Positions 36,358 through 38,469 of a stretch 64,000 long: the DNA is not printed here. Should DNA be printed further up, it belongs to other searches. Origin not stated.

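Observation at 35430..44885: Compact transposable element with capsid, protease/scaffold and tape measure genes but no portal, large terminase or tail genes: candidate transposable phage satellite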

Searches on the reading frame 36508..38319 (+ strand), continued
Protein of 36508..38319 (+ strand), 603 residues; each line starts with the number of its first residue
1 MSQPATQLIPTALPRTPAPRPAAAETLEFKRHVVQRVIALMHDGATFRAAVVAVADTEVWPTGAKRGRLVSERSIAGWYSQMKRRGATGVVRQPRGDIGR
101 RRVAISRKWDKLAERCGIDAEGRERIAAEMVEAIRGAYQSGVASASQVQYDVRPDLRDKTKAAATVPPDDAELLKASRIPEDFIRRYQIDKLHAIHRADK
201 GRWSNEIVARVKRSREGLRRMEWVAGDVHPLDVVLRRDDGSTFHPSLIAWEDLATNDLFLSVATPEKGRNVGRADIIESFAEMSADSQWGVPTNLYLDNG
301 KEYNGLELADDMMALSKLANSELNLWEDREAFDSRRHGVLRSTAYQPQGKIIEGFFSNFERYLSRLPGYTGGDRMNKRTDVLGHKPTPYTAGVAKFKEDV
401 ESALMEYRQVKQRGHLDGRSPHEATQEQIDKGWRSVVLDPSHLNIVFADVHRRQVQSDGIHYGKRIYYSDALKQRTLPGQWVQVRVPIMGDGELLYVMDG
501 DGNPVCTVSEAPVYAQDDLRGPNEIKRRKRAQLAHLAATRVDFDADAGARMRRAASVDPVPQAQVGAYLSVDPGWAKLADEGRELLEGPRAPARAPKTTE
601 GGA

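Call 55: find_encoding_contigs(protein=P0017, flank=10000, max_places=2)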
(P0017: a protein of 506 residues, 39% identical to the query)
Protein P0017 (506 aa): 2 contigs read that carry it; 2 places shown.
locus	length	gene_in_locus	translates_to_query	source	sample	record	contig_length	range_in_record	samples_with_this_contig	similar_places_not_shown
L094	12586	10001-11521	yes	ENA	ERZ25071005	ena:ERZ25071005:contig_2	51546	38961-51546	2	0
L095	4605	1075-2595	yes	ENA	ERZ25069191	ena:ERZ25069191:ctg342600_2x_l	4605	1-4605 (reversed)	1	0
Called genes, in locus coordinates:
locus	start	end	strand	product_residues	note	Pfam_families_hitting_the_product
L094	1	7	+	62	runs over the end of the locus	-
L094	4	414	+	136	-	PF13581:HATPase_c_2, PF02518:HATPase_c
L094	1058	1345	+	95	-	PF08673:RsbU_N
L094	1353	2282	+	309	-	PF08447:PAS_3, PF00990:GGDEF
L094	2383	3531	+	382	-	PF00355:Rieske, PF00848:Ring_hydroxyl_A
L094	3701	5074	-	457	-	PF01425:Amidase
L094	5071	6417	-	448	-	PF05598:DUF772, PF01609:DDE_Tnp_1, PF13751:DDE_Tnp_1_6 (weak)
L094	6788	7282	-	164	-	PF07022:Phage_CI_repr, PF01381:HTH_3 (weak)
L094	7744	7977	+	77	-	-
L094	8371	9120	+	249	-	-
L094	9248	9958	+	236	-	PF00078:RVT_1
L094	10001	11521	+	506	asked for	-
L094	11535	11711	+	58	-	-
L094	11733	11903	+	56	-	-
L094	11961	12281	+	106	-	PF09077:Phage-MuB_C (weak)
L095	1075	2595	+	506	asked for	-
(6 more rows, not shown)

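Call 61: find_encoding_contigs(protein=P0029, flank=10000, max_places=2)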
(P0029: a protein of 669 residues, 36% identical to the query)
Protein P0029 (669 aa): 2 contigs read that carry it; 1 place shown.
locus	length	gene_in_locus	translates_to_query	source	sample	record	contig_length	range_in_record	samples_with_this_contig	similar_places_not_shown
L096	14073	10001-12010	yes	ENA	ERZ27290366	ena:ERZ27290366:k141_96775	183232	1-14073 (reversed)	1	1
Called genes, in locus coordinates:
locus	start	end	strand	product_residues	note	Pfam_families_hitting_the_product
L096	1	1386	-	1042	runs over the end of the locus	PF00873:ACR_tran, PF03176:MMPL, PF02355:SecD_SecF_C (faint)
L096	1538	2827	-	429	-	PF25954:Beta-barrel_RND_2 (faint), PF25917:BSH_RND, PF25919:BSH_CusB (weak), PF25885:HH_EMRA (weak), PF25876:HH_MFP_RND, PF25944:Beta-barrel_RND, PF25967:RND-MFP_C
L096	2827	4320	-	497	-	PF02321:OEP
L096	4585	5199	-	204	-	PF00440:TetR_N, PF17932:TetR_C_24 (weak), PF17935:TetR_C_27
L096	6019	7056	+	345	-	PF00356:LacI, PF00532:Peripla_BP_1, PF13407:Peripla_BP_4, PF13377:Peripla_BP_3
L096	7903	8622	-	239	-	PF01726:LexA_DNA_bind, PF00717:Peptidase_S24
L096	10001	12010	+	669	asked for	-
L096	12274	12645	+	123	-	-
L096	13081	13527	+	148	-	PF06252:GemA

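Call 62: search_dna_similar(query=window:36508-38319:+, collection=phages, mode=protein, max_rows=15)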
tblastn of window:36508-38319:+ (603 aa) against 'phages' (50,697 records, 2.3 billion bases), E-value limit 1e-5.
Records with a match: 4; places in all: 4; records where one place covers at least 80% of the query: 0.
Best place of each record, by identity: <60% 4.
By first word of the organism name: Faecalibacterium 2; Bacteriophage 1; Mushuvirus 1.
By host as written in the record: Faecalibacterium prausnitzii 2; - 1; Oscillospiraceae sp. ER4 1.
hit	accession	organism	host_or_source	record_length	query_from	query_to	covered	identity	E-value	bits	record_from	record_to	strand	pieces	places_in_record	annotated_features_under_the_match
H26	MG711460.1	Faecalibacterium phage FP_Mushu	Faecalibacterium prausnitzii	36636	203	515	52%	26.0%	3e-10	70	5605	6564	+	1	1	transposase A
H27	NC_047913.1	Faecalibacterium phage FP_Mushu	Faecalibacterium prausnitzii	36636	203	515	52%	26.0%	3e-10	70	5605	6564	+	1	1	transposase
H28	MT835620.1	Bacteriophage sp.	human fecal samples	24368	203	515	52%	25.7%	6e-10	69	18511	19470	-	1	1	record has no annotation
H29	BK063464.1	Mushuvirus mushu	Oscillospiraceae sp. ER4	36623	203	515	52%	25.7%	9e-10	68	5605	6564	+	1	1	transposase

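Call 63: search_dna_similar(query=window:36508-38319:+, collection=plasmids, mode=protein, max_rows=15)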
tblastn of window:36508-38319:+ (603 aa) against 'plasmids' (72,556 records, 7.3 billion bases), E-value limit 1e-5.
Records with a match: 9; places in all: 10; records where one place covers at least 80% of the query: 0.
Best place of each record, by identity: <60% 9.
By first word of the organism name: Mesorhizobium 7; Acetobacter 1; Phaeobacter 1.
By predicted mobility (MOB-suite, as given by PLSDB): non-mobilizable 6; conjugative 2; mobilizable 1.
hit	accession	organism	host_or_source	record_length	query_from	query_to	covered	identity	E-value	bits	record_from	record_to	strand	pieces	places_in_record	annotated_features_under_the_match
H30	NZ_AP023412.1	Acetobacter aceti NBRC 14818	-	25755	67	530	77%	30.7%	7e-63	232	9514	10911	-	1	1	hypothetical protein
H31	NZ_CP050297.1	Mesorhizobium huakuii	Oxytropis kamtschatica,cell ...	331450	92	532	73%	30.7%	3e-40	165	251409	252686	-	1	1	hypothetical protein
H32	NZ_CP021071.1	Mesorhizobium sp. WSM1497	Biserrula pelecinus L.,cell ...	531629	90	521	72%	29.8%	1e-39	163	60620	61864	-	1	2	hypothetical protein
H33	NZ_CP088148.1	Mesorhizobium ciceri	Cicer arietinum L.,cell culture,radical ...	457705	90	521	72%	29.8%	2e-39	162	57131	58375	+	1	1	hypothetical protein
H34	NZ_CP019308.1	Phaeobacter inhibens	Single cell,seawater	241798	31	418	64%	27.8%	2e-41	169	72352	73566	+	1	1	none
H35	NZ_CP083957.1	Mesorhizobium sp. B1-1-8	cell culture,soil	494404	90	433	57%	31.3%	7e-36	152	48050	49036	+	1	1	hypothetical protein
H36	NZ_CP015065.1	Mesorhizobium ciceri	Astragalus pelecinus,Pure Sample,Plant ...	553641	247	532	47%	28.9%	8e-17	92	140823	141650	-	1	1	hypothetical protein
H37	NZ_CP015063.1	Mesorhizobium ciceri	Cicer arietinum,Pure Sample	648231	247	532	47%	28.5%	2e-16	91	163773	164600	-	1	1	hypothetical protein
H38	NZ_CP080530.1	Mesorhizobium sp. AR02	Oxytropis sp.,Cell culture,root nodule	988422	92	229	23%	33.1%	2e-6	59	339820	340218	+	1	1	hypothetical protein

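Call 64: get_annotated_region(hit=H30, flank=12000)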
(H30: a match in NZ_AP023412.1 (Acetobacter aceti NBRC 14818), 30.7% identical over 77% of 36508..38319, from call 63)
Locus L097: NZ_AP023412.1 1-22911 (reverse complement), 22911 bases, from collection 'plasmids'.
description: Acetobacter aceti NBRC 14818 plasmid pAACEN2, complete sequence
organism: Acetobacter aceti NBRC 14818 (NCBI taxid 887700)
taxonomy: Bacteria; Pseudomonadota; Alphaproteobacteria; Rhodospirillales; Acetobacteraceae; Acetobacter; Acetobacter aceti; Acetobacter aceti NBRC 14818
host: -; source: -; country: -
typing (MOB-suite, as given by PLSDB): mobilizable; replicon rep_cluster_848; relaxase MOBQ
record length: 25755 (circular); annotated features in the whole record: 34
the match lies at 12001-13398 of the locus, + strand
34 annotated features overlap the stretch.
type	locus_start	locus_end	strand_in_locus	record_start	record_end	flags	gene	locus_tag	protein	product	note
CDS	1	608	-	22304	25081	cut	-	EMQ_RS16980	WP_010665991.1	Tn3 family transposase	-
CDS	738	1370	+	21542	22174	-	-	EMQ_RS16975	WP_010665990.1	recombinase family protein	GO:0006310 - DNA recombination [Evidence IEA]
CDS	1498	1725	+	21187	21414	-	-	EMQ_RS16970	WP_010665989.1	transcriptional regulator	-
CDS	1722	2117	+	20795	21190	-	-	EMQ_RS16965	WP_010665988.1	type II toxin-antitoxin system death-on-curing family toxin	-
CDS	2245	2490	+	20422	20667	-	-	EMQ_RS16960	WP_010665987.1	type II toxin-antitoxin system prevent-host-death family antitoxin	GO:0008219 - cell death [Evidence IEA]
CDS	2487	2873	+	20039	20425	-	-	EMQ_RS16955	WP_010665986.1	type II toxin-antitoxin system VapC family toxin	-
CDS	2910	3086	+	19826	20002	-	-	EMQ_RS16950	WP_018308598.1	CopG family antitoxin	-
CDS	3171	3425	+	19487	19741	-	-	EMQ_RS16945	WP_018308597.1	hypothetical protein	-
CDS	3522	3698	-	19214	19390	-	-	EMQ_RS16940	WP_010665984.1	hypothetical protein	-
CDS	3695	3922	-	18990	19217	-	-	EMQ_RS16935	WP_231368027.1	hypothetical protein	-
CDS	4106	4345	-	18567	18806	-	-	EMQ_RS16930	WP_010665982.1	conjugal transfer protein TraD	-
CDS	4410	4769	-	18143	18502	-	-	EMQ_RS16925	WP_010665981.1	conjugal transfer protein TraD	-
CDS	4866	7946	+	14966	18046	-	traA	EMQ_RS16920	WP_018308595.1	Ti-type conjugative transfer relaxase TraA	-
CDS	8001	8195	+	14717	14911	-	-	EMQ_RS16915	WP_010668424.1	type II toxin-antitoxin system VapB family antitoxin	-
CDS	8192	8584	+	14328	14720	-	-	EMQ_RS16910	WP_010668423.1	PIN domain nuclease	-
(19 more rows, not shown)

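Call 65: get_annotated_region(hit=H32, flank=10000)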
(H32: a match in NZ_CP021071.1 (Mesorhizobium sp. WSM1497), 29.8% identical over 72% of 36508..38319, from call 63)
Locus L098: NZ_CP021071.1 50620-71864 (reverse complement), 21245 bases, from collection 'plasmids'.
description: Mesorhizobium sp. WSM1497 plasmid pWSM1497, complete sequence
organism: Mesorhizobium sp. WSM1497 (NCBI taxid 278153)
taxonomy: Bacteria; Pseudomonadota; Alphaproteobacteria; Hyphomicrobiales; Phyllobacteriaceae; Mesorhizobium; Mesorhizobium sp. WSM1497
host: -; source: Biserrula pelecinus L.,cell culture,root nodule; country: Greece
typing (MOB-suite, as given by PLSDB): non-mobilizable
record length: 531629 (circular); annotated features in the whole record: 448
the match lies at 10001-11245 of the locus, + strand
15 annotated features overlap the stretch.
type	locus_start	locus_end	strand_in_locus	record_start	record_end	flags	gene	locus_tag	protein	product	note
CDS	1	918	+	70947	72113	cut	-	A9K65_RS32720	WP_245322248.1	IS91 family transposase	-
CDS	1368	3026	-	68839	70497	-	-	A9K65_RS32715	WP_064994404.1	ABC transporter substrate-binding protein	-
CDS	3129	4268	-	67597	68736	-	-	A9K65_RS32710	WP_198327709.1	aromatic ring-hydroxylating dioxygenase subunit alpha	-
CDS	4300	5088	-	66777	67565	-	-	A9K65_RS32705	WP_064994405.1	2OG-Fe(II) oxygenase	-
CDS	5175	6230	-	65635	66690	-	-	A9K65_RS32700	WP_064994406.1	Ldh family oxidoreductase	-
CDS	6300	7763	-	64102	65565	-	-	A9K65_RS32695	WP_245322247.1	trimethylamine methyltransferase family protein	-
CDS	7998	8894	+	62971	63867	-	-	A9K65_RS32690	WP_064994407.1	LysR substrate-binding domain-containing protein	-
CDS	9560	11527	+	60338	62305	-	-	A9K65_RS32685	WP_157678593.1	hypothetical protein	-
CDS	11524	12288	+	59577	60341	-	-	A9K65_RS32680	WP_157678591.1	AAA family ATPase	-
CDS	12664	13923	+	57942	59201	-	-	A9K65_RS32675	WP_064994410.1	DNA repair exonuclease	-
CDS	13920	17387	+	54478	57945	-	-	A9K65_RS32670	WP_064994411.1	AAA family ATPase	-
CDS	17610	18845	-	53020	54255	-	-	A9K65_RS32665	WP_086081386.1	arabinose transporter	GO:0055085 - transmembrane transport [Evidence IEA]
CDS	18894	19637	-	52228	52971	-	-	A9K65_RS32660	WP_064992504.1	SDR family oxidoreductase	-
CDS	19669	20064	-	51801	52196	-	-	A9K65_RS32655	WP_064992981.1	cupin domain-containing protein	-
CDS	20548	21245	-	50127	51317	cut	-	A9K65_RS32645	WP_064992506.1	MFS transporter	GO:0055085 - transmembrane transport [Evidence IEA]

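Call 66: get_annotated_region(hit=H34, flank=10000)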
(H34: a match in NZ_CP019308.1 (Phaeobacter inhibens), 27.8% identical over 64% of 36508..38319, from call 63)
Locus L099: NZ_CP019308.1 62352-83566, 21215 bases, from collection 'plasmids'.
description: Phaeobacter inhibens strain DOK1-1 plasmid pDOK1-1-1, complete sequence
organism: Phaeobacter inhibens (NCBI taxid 221822)
taxonomy: Bacteria; Pseudomonadota; Alphaproteobacteria; Rhodobacterales; Roseobacteraceae; Phaeobacter; Phaeobacter inhibens
host: -; source: Single cell,seawater; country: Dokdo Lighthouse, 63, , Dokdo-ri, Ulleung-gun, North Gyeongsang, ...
typing (MOB-suite, as given by PLSDB): non-mobilizable; replicon rep_cluster_377
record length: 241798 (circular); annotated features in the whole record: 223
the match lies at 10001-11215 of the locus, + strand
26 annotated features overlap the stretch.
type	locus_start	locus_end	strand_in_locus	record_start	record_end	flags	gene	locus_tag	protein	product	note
CDS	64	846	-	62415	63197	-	-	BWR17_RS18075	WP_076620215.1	arginine deiminase family protein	-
CDS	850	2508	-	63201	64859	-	-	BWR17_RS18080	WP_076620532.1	5-guanidino-2-oxopentanoate decarboxylase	-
CDS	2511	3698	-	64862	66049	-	-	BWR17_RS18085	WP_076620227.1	pyridoxal phosphate-dependent aminotransferase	-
CDS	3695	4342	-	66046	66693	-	-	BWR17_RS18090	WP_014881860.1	TetR family transcriptional regulator C-terminal domain-containing protein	-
CDS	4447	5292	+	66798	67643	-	-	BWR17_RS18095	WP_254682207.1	ATP-binding cassette domain-containing protein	-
CDS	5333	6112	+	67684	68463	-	-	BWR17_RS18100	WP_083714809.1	transporter substrate-binding domain-containing protein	-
CDS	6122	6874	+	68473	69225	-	-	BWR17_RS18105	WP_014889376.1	ABC transporter permease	-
CDS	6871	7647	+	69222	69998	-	-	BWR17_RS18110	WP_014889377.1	ABC transporter permease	-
CDS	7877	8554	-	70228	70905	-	-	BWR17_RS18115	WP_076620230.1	XRE family transcriptional regulator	-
CDS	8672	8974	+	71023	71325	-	-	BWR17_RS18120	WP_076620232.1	hypothetical protein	-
CDS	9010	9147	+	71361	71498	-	-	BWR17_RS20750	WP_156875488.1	hypothetical protein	-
CDS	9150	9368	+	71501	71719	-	-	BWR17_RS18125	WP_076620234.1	hypothetical protein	-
CDS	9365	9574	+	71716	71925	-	-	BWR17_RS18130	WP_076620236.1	TraR/DksA C4-type zinc finger protein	-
CDS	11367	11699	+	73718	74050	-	-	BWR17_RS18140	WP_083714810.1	GPW/gp25 family protein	-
CDS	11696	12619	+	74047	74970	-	-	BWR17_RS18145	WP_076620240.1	baseplate J/gp47 family protein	-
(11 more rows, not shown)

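Call 69: find_encoding_contigs(protein=P0004, flank=10000, max_places=2)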
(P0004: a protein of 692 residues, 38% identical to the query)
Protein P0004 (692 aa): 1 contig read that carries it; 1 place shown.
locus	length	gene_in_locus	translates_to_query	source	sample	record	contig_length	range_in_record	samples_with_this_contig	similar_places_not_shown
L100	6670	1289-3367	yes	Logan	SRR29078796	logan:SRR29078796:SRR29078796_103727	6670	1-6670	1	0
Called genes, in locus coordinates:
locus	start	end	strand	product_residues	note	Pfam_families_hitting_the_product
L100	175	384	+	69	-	-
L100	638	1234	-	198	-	PF01381:HTH_3 (faint)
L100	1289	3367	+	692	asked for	-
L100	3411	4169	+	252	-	PF05621:TniB (weak), PF13401:AAA_22, PF09077:Phage-MuB_C (weak)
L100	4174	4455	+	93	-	-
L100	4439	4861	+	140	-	PF06252:GemA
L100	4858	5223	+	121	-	-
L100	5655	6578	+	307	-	PF10124:Mu-like_gpT, PF25209:Phage_capsid_4 (faint)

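Call 70: find_encoding_contigs(protein=P0024, flank=10000, max_places=2)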
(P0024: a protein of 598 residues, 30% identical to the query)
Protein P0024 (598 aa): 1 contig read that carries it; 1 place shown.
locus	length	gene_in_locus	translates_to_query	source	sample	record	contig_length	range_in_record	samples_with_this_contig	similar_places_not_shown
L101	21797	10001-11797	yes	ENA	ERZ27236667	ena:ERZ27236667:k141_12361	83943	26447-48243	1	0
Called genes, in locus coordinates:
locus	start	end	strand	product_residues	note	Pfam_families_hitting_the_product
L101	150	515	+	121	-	PF01740:STAS, PF13466:STAS_2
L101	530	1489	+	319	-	PF23023:Anti-Pycsar_Apyc1, PF12706:Lactamase_B_2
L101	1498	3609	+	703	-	PF05226:CHASE2, PF07228:SpoIIE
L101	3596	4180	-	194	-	PF00691:OmpA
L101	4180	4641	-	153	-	PF04773:FecR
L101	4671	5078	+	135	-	PF13581:HATPase_c_2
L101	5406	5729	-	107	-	PF13358:DDE_3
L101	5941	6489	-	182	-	PF13518:HTH_28 (weak), PF13551:HTH_29, PF13565:HTH_32, PF13592:HTH_33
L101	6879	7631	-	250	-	PF04986:Y2_Tnp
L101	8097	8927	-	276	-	PF13495:Phage_int_SAM_4, PF02899:Phage_int_SAM_1 (faint), PF00589:Phage_integrase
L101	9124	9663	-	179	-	PF01381:HTH_3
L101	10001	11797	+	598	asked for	PF09299:Mu-transpos_C (weak)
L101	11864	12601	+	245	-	PF13604:AAA_30 (weak), PF05621:TniB (faint), PF13401:AAA_22, PF09077:Phage-MuB_C (weak)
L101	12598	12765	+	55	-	-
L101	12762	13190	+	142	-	PF06252:GemA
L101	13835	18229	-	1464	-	PF13646:HEAT_2 (faint), PF22726:NCAB2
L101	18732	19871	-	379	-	PF00078:RVT_1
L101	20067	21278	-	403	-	PF24390:PRTase-CE, PF24409:wHTH-PRTase_assc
